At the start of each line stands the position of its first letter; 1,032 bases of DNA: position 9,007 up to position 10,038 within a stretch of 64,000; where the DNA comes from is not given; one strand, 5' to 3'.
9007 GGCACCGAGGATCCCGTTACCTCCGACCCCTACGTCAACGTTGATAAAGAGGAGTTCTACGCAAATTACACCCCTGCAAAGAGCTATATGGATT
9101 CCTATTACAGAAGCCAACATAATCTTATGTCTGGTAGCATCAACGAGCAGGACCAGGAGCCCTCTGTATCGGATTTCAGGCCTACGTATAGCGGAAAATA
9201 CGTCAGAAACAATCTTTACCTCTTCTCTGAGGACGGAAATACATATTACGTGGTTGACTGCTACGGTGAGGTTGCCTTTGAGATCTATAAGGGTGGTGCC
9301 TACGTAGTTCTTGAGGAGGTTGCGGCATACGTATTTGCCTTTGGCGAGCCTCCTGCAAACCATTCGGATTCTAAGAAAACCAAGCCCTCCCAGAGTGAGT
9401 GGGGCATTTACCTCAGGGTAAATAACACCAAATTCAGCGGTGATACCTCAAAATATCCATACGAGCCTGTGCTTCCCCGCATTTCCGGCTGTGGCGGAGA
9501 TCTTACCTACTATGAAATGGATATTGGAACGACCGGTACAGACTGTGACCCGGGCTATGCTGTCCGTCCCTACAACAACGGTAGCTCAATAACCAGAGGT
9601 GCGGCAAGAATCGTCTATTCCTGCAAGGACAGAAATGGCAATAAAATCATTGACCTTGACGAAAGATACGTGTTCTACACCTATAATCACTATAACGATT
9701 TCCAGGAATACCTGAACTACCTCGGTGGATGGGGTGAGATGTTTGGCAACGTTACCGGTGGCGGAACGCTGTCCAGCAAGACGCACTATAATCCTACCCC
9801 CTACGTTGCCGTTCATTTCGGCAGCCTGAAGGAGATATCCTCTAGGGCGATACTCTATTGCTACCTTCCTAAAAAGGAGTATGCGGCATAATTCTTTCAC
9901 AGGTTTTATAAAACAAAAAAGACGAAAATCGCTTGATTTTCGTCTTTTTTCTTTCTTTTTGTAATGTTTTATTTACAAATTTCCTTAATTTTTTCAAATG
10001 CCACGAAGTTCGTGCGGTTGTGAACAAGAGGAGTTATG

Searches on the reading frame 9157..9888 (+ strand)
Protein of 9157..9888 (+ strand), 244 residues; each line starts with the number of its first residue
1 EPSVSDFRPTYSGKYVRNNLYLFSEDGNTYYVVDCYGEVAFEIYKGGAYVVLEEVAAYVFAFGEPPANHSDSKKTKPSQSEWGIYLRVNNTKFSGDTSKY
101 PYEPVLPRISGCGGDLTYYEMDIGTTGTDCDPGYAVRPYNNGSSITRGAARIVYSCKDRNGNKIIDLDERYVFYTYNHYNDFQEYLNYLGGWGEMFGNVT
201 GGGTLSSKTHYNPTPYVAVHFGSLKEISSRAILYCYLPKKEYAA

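Call 74: search_solved_structures(query=A5, max_evalue=1, show_alignments=1)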
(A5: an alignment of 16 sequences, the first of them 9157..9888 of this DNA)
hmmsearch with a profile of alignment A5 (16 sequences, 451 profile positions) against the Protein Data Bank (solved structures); distinct sequences matched with E-value up to 1: 3.
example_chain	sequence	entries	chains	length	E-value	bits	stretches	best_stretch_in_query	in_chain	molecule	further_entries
6ek4_A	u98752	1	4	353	0.13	14.5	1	98-189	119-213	PaxB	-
6gy7_A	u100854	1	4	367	0.88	11.8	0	94-192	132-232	XaxB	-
6gy6_B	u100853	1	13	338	0.89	11.8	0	94-192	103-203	XaxB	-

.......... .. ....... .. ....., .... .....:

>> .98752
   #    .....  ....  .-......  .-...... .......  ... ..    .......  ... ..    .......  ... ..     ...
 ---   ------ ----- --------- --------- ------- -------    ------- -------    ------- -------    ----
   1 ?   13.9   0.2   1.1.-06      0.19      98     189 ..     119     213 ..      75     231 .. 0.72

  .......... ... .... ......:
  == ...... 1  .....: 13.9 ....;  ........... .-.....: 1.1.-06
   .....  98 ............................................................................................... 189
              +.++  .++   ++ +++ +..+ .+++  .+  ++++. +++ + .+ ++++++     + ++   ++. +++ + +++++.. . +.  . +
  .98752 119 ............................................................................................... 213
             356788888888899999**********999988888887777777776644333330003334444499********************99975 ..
